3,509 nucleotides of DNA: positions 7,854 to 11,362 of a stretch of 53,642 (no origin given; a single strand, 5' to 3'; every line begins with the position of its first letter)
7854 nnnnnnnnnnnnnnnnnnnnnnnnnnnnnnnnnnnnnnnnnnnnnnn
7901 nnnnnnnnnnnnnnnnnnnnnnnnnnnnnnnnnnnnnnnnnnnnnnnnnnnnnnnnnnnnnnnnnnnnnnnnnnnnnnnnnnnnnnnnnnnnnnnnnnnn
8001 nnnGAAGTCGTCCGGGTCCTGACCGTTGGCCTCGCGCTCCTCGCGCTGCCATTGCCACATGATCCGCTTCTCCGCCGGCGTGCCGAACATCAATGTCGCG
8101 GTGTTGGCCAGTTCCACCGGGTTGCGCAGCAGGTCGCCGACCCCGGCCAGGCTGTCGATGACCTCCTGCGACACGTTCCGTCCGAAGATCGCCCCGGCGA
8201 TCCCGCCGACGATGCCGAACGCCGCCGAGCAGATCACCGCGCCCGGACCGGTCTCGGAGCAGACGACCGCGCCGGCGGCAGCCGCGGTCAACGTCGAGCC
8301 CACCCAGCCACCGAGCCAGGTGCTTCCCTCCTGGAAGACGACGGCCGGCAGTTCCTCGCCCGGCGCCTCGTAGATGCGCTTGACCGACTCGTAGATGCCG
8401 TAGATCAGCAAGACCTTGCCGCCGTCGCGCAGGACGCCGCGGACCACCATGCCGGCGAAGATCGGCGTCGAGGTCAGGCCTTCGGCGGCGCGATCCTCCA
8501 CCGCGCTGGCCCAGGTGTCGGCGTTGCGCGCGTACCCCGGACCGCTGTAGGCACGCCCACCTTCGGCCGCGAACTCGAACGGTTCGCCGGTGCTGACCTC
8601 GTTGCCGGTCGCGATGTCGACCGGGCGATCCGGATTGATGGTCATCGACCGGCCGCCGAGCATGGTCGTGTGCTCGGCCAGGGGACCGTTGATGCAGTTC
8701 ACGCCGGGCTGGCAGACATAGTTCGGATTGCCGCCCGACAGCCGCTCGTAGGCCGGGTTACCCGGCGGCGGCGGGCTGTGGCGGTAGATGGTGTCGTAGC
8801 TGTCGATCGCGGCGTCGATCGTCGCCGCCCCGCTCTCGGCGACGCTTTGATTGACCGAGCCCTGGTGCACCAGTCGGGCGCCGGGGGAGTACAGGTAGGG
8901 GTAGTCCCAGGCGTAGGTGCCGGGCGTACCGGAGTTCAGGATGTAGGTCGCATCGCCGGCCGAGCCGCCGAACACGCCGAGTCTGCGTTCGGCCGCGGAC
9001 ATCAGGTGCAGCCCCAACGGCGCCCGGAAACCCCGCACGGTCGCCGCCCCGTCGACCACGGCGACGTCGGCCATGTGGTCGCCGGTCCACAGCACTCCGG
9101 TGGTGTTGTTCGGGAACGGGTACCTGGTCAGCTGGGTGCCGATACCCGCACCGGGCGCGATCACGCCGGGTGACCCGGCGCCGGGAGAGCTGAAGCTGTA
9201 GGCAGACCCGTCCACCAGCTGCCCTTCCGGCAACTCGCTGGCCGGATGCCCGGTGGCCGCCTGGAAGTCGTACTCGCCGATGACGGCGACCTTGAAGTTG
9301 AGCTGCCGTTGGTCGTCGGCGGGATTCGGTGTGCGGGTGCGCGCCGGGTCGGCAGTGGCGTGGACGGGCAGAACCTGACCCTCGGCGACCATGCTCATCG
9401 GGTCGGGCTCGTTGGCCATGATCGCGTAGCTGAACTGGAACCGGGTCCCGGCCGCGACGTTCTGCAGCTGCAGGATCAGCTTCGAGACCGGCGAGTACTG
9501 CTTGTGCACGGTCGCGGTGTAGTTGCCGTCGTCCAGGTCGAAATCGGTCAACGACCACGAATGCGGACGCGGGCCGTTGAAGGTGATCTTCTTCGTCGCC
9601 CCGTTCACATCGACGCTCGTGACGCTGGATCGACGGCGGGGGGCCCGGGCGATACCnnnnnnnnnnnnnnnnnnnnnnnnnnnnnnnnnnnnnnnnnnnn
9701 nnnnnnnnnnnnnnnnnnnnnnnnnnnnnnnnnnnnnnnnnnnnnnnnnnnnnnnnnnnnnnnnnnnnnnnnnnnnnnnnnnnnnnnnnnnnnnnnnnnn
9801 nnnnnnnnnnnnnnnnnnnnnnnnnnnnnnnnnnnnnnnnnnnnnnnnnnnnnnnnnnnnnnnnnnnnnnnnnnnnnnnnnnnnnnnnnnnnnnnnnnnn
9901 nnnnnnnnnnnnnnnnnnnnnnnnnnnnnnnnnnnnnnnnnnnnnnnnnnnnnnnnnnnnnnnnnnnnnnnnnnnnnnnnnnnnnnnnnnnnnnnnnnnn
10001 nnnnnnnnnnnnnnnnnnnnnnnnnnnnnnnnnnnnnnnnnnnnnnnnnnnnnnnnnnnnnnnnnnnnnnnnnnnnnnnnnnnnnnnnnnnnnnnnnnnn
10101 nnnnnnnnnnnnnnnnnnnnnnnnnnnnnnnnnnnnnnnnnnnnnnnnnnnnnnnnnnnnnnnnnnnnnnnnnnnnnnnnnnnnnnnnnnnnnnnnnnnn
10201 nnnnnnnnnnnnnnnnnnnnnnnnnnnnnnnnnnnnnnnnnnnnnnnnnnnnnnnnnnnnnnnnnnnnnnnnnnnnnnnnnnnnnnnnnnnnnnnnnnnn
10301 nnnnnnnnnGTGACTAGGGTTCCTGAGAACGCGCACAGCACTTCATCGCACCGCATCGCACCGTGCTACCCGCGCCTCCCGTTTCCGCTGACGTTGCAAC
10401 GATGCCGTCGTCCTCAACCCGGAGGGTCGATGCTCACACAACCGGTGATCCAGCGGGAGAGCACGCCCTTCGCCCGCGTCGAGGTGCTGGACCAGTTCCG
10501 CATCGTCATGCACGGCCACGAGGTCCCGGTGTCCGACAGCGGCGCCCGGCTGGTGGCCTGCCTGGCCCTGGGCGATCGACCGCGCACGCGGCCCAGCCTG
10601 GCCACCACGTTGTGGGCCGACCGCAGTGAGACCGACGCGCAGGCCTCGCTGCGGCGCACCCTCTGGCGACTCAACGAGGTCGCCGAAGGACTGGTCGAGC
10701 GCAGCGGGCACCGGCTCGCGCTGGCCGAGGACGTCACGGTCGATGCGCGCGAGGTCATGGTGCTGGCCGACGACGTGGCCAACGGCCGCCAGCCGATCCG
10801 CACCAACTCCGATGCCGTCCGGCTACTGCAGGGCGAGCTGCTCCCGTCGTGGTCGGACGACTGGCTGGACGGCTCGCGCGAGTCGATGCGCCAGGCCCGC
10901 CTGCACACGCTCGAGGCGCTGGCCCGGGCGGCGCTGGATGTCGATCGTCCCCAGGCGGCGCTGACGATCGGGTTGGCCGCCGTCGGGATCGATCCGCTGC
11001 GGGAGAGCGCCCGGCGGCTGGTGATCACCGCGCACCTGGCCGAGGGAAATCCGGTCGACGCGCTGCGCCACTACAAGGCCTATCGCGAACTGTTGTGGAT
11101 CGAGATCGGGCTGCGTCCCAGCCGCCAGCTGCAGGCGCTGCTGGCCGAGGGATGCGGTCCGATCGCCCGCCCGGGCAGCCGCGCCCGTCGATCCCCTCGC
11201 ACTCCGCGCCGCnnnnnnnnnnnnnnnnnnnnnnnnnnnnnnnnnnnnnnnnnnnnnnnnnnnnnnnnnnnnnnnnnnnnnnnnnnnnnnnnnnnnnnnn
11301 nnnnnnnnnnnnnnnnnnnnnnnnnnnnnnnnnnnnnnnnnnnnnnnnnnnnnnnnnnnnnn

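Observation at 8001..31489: Complete extracellular contractile injection system (eCIS / phage-tail-like) locus with its own regulator and toxin candidate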

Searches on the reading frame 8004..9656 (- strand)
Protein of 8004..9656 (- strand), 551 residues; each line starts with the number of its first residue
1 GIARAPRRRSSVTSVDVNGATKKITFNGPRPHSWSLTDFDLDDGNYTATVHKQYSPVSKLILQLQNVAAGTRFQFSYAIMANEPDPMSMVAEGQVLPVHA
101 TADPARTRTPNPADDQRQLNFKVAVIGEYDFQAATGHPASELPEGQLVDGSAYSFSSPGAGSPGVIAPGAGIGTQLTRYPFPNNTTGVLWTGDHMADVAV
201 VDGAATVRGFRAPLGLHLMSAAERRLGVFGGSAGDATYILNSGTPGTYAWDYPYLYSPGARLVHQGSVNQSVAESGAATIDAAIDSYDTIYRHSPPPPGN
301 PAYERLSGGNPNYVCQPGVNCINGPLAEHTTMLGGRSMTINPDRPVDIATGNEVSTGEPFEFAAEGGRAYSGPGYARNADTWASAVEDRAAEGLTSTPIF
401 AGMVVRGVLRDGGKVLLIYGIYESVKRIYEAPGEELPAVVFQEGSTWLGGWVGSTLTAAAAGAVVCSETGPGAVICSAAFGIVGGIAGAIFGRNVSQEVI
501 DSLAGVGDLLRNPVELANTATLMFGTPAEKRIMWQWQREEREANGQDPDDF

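Call 53: find_homologous_proteins(query=window:8004-9656:-, max_evalue=0.001)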
Query window:8004-9656:- (551 aa): 5 proteins with E <= 0.001 among 8000 candidates.
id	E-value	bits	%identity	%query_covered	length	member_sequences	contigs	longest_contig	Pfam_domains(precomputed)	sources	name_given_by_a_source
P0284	0.0e+0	1052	100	84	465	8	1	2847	-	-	-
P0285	1.9e-263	893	72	100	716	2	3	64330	PF13699.12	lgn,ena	-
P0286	4.8e-190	651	55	99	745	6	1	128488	PF13699.12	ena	-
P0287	4.3e-178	611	55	97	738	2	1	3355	PF13699.12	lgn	-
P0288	3.9e-159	549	52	97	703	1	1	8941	PF13699.12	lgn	-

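Call 54: find_encoding_contigs(protein=P0285, flank=10000, max_places=1)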
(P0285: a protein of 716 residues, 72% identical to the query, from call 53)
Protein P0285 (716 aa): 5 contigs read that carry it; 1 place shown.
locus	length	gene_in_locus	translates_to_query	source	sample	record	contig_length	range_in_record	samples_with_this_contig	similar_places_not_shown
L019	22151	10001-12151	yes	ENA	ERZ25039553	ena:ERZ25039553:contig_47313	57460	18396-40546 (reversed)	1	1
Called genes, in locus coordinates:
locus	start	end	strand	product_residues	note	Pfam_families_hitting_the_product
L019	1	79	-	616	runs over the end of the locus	-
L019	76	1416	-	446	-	-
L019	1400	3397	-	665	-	PF22977:WHD (weak), PF00004:AAA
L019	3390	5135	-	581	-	-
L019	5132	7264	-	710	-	PF09684:Tail_P2_I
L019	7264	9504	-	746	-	-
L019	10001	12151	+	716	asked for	PF13699:eCIS_core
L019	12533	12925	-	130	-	PF04965:GPW_gp25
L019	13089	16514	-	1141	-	PF13699:eCIS_core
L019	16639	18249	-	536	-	-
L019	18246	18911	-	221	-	PF04717:Phage_base_V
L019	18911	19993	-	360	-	PF05954:Phage_GPD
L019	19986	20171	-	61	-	-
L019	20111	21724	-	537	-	PF19266:CIS_tube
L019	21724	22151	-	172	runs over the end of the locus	PF06841:Phage_T4_gp19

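Call 55: find_encoding_contigs(protein=P0286, flank=10000, max_places=1)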
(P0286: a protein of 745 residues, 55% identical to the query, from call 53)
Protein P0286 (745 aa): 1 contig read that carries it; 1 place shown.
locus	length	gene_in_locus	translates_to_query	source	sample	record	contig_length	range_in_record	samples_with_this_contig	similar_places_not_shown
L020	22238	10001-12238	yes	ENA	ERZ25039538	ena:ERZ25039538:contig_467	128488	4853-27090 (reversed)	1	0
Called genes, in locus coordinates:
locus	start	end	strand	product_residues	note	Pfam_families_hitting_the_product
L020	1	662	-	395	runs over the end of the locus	PF06441:EHN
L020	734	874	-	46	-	-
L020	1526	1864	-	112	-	-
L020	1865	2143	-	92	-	PF02604:PhdYeFM_antitox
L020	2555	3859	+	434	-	PF22842:Pel9A-like_beta_helix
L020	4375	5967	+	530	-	PF01565:FAD_binding_4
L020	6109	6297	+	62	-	-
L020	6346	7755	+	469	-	PF00535:Glycos_transf_2 (faint)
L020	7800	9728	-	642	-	PF27674:DUF8361 (weak), PF13578:Methyltransf_24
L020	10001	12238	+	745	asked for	PF13699:eCIS_core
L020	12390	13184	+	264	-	PF03704:BTAD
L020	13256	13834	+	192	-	PF14065:Pvc16_N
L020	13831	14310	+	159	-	-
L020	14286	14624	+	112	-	-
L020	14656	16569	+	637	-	PF04984:Phage_sheath_1, PF17482:Phage_sheath_1C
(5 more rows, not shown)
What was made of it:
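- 8001..10223 (-): Cargo/effector candidate. It has an N-terminal Cys/His-rich stretch, then an eCIS_core (DUF4157) domain with HExxH, a beta-sandwich, an unassigned about 300-aa core domain, and a C-terminal glycine-rich hydrophobic hairpin. The likely start is the ATG at 10166. Homologues lie in two other CIS architectures (calls 54, 55).
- On DUF4157 (eCIS core domain) effector: Homologues lie in three CIS architectures (calls 54, 55).
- It is encoded in two other CIS architectures (calls 54, 55).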

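Call 69: search_protein_families(library=pfam, proteins=[window:8004-9656:-], max_evalue=10)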
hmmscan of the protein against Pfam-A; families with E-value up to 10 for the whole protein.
window:8004-9656:- (551 aa): 1 family
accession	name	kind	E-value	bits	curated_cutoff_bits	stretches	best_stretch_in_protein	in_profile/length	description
PF07694.17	5TM-5TMR_LYT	-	0.96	9.5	24.6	1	446-496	55-105/169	5TMR of 5TMR-LYT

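Call 73: search_protein_representatives(protein=window:8004-9656:-)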
Query: 551 residues. Proteins with E-value up to 0.001 (for the whole library): 149; up to 1e-10: 83; up to 1e-30: 24. The best 149 are listed.
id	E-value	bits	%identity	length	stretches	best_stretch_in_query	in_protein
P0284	0.0e+00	1052.0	100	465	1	87-551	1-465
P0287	1.4e-178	611.4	57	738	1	5-539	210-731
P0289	5.1e-88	312.4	44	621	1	8-541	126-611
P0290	1.5e-83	297.6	64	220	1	332-548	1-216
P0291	8.0e-72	258.9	45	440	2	121-468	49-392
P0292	1.2e-65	238.5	43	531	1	100-542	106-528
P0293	4.6e-64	233.3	42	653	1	113-551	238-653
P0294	1.1e-63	232.1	36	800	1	5-551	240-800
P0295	1.6e-62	228.2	43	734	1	118-542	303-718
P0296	4.7e-61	223.4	42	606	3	399-532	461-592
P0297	1.1e-60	222.1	42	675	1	96-501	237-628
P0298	1.0e-56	209.1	38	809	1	120-540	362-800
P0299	3.2e-54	200.8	42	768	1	121-541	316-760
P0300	1.3e-51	192.2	36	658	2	397-537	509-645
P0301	1.2e-50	189.1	43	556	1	110-501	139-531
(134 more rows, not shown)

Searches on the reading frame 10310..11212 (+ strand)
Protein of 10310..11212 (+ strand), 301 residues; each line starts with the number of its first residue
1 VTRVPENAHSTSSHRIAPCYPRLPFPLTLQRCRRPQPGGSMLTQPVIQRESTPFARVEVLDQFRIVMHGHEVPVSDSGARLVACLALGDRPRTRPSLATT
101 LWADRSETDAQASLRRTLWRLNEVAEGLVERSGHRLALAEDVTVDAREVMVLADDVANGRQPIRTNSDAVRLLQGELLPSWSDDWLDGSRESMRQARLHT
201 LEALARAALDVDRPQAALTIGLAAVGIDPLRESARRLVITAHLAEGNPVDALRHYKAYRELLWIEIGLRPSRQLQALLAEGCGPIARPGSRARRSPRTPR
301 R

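Call 7: search_protein_families(library=pfam, proteins=[window:10310-11212:+], max_evalue=0.01)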
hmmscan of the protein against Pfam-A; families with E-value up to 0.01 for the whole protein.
window:10310-11212:+ (301 aa): 1 family
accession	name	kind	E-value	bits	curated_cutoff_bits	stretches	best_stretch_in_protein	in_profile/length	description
PF03704.23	BTAD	-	1.9e-17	64.4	22.1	1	163-278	26-142/146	Bacterial transcriptional activator domain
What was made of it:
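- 10310..11215 (+): SARP-family transcriptional activator (OmpR-like DNA-binding domain plus BTAD). BTAD E = 1.9e-17 (call 7).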

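Call 95: search_protein_families(library=ncbifam, proteins=[window:10310-11212:+], max_evalue=0.001)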
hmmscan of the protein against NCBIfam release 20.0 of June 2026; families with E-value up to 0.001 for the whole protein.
window:10310-11212:+ (301 aa): 1 family
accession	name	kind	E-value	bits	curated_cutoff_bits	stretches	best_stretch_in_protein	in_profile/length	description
NF053617.1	SARPRegAfsRStmc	equivalog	1.8e-06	26.2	1430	1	56-277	30-261/986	SARP-family global regulator AfsR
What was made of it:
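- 10310..11215 (+): The AfsR model NF053617 aligns residues 56-277, E = 1.8e-6 (call 95).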
